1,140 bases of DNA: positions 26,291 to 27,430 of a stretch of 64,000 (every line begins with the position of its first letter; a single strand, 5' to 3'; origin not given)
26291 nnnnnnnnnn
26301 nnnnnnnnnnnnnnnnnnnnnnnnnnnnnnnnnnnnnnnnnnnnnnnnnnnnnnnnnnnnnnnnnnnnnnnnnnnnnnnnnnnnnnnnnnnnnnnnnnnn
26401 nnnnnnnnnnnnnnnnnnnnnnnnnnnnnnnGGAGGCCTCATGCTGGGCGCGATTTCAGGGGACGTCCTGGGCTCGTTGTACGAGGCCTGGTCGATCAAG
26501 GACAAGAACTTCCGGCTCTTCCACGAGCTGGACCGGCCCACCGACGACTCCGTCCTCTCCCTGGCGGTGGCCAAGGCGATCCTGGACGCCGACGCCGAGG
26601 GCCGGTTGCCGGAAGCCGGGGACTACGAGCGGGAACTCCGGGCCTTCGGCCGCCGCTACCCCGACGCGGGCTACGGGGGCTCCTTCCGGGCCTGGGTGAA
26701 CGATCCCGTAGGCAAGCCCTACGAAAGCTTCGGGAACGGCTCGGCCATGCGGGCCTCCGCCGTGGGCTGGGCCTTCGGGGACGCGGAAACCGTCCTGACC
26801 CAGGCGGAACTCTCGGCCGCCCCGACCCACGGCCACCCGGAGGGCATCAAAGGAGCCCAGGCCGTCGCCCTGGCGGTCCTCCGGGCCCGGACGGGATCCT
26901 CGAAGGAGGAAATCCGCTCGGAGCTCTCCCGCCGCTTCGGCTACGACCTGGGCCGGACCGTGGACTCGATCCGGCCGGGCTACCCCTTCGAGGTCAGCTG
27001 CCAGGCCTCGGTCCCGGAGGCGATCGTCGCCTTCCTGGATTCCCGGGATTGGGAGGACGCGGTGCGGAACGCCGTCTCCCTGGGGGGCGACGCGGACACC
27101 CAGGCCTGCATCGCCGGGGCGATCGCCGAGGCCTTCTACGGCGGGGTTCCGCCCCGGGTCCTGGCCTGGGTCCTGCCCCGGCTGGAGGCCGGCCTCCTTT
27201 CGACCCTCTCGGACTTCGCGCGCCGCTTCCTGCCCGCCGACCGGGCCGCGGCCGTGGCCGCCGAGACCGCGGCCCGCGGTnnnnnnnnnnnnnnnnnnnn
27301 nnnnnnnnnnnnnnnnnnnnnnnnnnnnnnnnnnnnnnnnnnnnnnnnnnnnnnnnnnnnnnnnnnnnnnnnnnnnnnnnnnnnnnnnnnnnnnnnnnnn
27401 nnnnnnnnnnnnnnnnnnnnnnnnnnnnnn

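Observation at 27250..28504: About 400-aa uncharacterized domain fused C-terminally to an ADP-ribosylglycohydrolase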

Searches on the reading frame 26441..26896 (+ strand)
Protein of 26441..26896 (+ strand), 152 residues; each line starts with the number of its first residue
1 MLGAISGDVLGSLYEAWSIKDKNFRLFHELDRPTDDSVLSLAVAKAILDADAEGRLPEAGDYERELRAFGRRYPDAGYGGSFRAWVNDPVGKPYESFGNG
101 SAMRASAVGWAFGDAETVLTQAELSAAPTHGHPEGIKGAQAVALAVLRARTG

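Call 46: search_solved_structures(query=window:26441-26896:+, max_evalue=0.01, show_alignments=3)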
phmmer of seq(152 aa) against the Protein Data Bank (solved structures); distinct sequences matched with E-value up to 0.01: 14.
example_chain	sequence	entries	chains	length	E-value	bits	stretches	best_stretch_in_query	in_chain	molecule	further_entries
2foz_A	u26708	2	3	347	8.4e-07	32.2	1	34-149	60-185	ADP-ribosylhydrolase like 2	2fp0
2g4k_A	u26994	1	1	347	8.4e-07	32.2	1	34-149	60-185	ADP-ribosylhydrolase 3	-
5zqy_A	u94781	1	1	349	8.6e-07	32.2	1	34-149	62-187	Poly(ADP-ribose) glycohydrolase ARH3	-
9rfd_A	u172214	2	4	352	9.1e-07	32.1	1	34-149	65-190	ADP-ribosylhydrolase ARH3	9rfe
6d36_C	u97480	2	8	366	1e-06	32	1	34-149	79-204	Poly(ADP-ribose) glycohydrolase ARH3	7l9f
6d3a_C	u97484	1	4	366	1.2e-06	31.8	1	34-149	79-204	Poly(ADP-ribose) glycohydrolase ARH3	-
7l9i_C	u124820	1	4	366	1.2e-06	31.7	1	34-149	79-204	ADP-ribose glycohydrolase ARH3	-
2qty_A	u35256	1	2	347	4.1e-06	30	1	34-149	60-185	Poly(ADP-ribose) glycohydrolase ARH3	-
7l9h_C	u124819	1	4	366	4.9e-06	29.7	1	3-149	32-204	ADP-ribose glycohydrolase ARH3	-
7akr_AAA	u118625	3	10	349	7e-06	29.2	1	34-149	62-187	ADP-ribose glycohydrolase ARH3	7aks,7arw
6g1p_A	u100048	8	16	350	6.7e-05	26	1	95-148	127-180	ADP-ribosylhydrolase like 2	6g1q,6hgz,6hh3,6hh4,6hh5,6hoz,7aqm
3hfw_A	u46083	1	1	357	0.0024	21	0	32-145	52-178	Protein ADP-ribosylarginine hydrolase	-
6g28_A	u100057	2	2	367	0.0025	20.9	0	32-145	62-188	[Protein ADP-ribosylarginine] hydrolase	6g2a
6iux_A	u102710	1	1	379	0.0027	20.8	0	32-145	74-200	[Protein ADP-ribosylarginine] hydrolase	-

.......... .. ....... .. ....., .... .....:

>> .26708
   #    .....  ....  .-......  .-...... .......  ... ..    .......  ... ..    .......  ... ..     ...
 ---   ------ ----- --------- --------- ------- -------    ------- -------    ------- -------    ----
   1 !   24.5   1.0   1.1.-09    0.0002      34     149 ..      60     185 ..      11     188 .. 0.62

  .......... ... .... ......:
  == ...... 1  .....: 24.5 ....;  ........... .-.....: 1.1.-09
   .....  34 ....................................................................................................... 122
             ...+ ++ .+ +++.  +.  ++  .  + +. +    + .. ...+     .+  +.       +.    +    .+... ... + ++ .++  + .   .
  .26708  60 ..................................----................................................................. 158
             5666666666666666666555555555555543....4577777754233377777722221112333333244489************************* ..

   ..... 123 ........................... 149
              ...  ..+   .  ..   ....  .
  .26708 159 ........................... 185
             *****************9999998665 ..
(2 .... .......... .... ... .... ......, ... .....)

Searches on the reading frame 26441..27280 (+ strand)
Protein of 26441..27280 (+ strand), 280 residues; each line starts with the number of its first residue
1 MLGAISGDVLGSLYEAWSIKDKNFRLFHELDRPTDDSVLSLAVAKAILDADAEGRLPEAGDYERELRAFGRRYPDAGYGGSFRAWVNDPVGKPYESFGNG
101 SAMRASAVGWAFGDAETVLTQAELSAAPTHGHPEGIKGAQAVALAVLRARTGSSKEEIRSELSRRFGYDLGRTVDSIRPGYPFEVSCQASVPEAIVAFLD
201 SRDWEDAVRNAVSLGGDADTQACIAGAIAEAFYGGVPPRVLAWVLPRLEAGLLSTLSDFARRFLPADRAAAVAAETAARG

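Call 25: search_solved_structures(query=window:26441-27280:+, max_evalue=0.001, show_alignments=2)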
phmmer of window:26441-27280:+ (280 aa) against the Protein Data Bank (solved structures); distinct sequences matched with E-value up to 0.001: 18.
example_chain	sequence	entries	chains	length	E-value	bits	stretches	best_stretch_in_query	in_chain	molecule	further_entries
2cwc_A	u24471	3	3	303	8.6e-13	51.5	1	85-242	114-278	ADP-ribosylglycohydrolase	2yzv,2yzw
6d36_C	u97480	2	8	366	3.1e-12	49.7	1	34-157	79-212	Poly(ADP-ribose) glycohydrolase ARH3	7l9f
2foz_A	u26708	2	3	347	3.2e-12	49.7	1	34-157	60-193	ADP-ribosylhydrolase like 2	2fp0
2g4k_A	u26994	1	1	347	3.2e-12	49.7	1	34-157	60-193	ADP-ribosylhydrolase 3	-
5zqy_A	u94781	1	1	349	3.4e-12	49.6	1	34-157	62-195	Poly(ADP-ribose) glycohydrolase ARH3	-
9rfd_A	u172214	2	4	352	3.4e-12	49.6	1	34-157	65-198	ADP-ribosylhydrolase ARH3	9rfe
6d3a_C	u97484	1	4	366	1.1e-11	48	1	34-157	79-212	Poly(ADP-ribose) glycohydrolase ARH3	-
7l9h_C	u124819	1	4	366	1.2e-11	47.7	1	3-157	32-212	ADP-ribose glycohydrolase ARH3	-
7akr_AAA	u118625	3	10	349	1.4e-11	47.6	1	34-157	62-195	ADP-ribose glycohydrolase ARH3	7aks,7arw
2qty_A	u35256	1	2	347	1.8e-11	47.2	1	34-157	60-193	Poly(ADP-ribose) glycohydrolase ARH3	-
6g1p_A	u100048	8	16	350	2.9e-11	46.5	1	95-157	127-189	ADP-ribosylhydrolase like 2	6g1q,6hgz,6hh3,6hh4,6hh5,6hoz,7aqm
7l9i_C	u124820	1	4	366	4.8e-11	45.8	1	34-157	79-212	ADP-ribose glycohydrolase ARH3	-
3hfw_A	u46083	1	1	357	1.3e-05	28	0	32-146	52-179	Protein ADP-ribosylarginine hydrolase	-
6g28_A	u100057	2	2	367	1.4e-05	27.8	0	32-146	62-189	[Protein ADP-ribosylarginine] hydrolase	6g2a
6iux_A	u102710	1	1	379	1.6e-05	27.7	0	32-146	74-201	[Protein ADP-ribosylarginine] hydrolase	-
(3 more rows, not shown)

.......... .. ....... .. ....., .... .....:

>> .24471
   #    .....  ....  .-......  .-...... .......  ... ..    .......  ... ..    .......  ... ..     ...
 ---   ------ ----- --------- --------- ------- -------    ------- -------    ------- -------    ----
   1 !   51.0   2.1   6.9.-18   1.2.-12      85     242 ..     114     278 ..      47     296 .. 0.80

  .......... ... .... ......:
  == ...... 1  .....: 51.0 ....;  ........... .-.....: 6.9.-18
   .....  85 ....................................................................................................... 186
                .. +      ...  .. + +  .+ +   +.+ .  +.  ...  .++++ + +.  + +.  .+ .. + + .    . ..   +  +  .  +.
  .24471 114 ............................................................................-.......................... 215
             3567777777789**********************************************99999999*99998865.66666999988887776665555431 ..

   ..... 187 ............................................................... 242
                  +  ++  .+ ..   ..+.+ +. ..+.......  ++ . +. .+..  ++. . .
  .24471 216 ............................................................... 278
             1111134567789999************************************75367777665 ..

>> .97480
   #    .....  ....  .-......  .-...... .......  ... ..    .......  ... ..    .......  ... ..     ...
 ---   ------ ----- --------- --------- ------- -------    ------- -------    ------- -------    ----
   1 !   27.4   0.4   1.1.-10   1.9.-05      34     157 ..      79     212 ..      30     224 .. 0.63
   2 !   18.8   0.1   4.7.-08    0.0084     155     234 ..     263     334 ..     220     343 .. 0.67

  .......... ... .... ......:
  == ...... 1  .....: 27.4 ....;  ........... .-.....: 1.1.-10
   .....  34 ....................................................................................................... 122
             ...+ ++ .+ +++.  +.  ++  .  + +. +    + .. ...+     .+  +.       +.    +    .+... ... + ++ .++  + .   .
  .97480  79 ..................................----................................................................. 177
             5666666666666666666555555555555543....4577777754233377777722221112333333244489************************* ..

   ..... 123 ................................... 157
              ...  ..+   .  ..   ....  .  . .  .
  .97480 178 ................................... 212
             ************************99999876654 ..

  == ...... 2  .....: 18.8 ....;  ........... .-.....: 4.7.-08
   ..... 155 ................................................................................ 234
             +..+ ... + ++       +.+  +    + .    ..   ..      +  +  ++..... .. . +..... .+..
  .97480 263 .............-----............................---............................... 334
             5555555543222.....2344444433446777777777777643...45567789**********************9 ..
